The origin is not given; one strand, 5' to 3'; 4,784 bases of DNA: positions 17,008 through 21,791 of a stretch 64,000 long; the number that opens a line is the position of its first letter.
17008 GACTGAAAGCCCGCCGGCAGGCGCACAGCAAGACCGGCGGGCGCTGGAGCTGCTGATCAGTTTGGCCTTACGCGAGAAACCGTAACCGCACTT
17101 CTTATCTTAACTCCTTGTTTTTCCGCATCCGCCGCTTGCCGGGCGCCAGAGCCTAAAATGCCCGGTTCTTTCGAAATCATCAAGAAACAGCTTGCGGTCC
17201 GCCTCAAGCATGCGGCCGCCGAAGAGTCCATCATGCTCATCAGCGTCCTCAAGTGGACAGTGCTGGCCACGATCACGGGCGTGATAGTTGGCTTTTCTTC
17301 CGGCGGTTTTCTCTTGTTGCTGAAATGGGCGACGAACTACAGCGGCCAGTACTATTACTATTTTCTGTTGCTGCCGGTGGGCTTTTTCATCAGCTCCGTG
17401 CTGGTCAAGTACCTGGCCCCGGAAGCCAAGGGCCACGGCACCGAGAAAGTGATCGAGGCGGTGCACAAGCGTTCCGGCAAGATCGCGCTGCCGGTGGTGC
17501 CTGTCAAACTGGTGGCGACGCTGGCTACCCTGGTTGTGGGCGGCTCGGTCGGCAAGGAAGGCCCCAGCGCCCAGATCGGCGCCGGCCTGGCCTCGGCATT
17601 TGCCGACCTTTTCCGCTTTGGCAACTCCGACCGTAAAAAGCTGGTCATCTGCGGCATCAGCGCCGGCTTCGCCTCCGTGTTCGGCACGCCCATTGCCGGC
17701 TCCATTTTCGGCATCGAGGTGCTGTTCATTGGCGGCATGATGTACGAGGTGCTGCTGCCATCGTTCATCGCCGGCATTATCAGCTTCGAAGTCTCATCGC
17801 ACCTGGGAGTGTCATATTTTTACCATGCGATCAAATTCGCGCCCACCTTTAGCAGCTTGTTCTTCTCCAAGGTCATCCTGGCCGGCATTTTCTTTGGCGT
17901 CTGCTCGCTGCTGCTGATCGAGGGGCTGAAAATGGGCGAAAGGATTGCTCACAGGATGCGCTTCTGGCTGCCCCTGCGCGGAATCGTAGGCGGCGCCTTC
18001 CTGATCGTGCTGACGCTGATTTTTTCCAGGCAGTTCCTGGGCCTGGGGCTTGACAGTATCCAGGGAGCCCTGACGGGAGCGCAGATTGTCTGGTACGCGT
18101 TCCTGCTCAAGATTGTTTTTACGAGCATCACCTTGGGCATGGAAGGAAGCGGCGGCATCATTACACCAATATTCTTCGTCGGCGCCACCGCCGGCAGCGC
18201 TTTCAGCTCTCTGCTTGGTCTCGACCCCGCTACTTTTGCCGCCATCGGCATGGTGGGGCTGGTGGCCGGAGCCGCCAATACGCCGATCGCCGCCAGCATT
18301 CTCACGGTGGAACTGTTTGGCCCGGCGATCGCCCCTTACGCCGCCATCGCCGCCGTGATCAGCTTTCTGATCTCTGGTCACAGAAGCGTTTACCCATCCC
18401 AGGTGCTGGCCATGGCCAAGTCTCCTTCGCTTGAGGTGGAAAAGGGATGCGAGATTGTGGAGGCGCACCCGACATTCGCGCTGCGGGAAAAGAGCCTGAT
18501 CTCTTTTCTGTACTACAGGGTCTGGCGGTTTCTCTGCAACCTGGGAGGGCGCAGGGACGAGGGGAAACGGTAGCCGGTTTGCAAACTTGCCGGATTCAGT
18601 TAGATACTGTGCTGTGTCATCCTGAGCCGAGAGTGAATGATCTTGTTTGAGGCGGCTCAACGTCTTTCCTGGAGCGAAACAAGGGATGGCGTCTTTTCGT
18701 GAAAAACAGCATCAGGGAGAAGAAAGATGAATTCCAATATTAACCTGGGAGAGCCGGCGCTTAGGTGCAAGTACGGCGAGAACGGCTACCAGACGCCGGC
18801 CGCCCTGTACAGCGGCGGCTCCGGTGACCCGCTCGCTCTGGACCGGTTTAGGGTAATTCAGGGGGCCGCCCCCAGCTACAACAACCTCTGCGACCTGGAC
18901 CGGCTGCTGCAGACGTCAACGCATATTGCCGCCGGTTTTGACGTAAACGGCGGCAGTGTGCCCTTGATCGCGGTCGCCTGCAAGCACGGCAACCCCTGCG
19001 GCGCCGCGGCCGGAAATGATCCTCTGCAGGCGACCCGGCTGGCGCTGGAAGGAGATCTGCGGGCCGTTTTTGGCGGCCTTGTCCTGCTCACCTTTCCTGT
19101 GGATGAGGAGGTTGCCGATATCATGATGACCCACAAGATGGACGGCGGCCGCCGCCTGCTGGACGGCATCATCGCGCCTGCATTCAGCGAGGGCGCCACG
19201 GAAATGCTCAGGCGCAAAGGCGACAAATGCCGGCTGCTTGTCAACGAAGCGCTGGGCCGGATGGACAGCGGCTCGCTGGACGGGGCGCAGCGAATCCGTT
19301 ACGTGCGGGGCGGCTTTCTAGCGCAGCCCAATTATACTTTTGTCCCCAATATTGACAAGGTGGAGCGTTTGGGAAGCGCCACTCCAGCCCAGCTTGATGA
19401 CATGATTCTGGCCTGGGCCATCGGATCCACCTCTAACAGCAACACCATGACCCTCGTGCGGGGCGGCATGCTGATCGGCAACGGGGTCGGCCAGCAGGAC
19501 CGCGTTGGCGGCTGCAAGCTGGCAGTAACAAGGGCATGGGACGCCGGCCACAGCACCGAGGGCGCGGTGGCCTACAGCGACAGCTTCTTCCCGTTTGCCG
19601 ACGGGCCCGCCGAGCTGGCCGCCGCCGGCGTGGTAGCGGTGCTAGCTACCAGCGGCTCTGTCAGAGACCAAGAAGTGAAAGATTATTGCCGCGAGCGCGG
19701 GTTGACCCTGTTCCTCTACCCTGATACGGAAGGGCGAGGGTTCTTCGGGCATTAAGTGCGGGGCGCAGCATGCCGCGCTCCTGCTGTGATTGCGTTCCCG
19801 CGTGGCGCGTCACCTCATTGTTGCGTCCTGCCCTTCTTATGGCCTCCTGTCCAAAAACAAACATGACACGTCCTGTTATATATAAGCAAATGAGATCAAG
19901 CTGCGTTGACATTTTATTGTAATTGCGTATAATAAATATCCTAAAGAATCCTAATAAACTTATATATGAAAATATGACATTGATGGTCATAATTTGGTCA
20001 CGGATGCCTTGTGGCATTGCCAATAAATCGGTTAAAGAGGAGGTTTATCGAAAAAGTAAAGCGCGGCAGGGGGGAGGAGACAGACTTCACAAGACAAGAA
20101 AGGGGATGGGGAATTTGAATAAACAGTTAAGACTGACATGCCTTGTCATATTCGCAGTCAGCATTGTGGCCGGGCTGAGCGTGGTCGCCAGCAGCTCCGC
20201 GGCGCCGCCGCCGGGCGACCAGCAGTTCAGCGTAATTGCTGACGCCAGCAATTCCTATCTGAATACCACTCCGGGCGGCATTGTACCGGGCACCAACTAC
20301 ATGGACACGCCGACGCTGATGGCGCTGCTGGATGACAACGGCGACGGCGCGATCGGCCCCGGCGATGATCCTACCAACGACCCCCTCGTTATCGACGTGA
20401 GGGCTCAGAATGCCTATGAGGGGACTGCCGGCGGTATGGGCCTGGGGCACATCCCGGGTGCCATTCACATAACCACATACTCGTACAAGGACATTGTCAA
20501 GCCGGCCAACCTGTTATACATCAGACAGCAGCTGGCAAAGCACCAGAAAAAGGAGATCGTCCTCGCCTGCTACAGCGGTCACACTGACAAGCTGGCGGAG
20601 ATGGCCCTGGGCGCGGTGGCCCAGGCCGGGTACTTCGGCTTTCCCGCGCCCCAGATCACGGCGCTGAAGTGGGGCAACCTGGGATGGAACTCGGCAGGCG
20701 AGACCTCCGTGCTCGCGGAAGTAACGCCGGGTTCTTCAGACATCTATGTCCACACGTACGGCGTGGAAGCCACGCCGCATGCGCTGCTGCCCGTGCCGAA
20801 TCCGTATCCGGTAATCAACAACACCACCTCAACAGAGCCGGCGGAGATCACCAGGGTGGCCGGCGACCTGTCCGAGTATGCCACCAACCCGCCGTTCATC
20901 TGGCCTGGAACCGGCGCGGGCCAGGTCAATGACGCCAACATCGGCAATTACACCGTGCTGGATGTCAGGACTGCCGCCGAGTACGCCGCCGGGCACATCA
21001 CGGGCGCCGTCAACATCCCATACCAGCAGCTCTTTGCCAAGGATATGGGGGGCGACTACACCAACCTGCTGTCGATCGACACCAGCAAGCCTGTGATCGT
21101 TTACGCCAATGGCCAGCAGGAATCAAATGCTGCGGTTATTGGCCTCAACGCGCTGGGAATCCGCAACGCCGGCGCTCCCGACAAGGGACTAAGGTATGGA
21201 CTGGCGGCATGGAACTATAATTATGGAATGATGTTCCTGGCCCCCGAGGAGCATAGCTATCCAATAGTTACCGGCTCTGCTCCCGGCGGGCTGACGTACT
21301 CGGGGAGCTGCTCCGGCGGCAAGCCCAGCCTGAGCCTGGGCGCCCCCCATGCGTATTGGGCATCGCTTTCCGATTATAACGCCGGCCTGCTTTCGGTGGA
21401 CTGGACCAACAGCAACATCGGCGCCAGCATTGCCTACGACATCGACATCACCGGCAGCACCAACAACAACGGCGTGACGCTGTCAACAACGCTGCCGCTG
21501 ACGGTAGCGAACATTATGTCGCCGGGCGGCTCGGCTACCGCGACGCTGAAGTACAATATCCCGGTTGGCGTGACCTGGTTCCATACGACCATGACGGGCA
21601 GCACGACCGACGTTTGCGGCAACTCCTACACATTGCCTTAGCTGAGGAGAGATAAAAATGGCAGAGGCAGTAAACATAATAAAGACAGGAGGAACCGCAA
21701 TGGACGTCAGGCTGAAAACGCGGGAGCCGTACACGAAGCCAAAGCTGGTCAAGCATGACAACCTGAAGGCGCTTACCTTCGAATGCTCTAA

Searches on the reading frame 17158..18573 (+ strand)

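Call 40: search_protein_families(library=pfam, proteins=[window:17158-18573:+], max_evalue=0.00001)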
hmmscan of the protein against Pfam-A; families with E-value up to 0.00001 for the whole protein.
window:17158-18573:+ (471 aa): 1 family
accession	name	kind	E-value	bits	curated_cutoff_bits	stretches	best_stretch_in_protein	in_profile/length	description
PF00654.25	Voltage_CLC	-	6.5e-74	249.6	24.8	1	75-406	1-345/346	Voltage gated chloride channel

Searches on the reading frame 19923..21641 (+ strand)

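Call 40: search_protein_families(library=pfam, proteins=[window:19923-21641:+], max_evalue=0.00001)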
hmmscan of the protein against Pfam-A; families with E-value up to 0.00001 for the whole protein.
window:19923-21641:+ (572 aa): 1 family
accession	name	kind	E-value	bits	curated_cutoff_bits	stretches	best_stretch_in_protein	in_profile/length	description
PF00581.25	Rhodanese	-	7.3e-24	84.6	22.2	2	341-415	12-88/102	Rhodanese-like domain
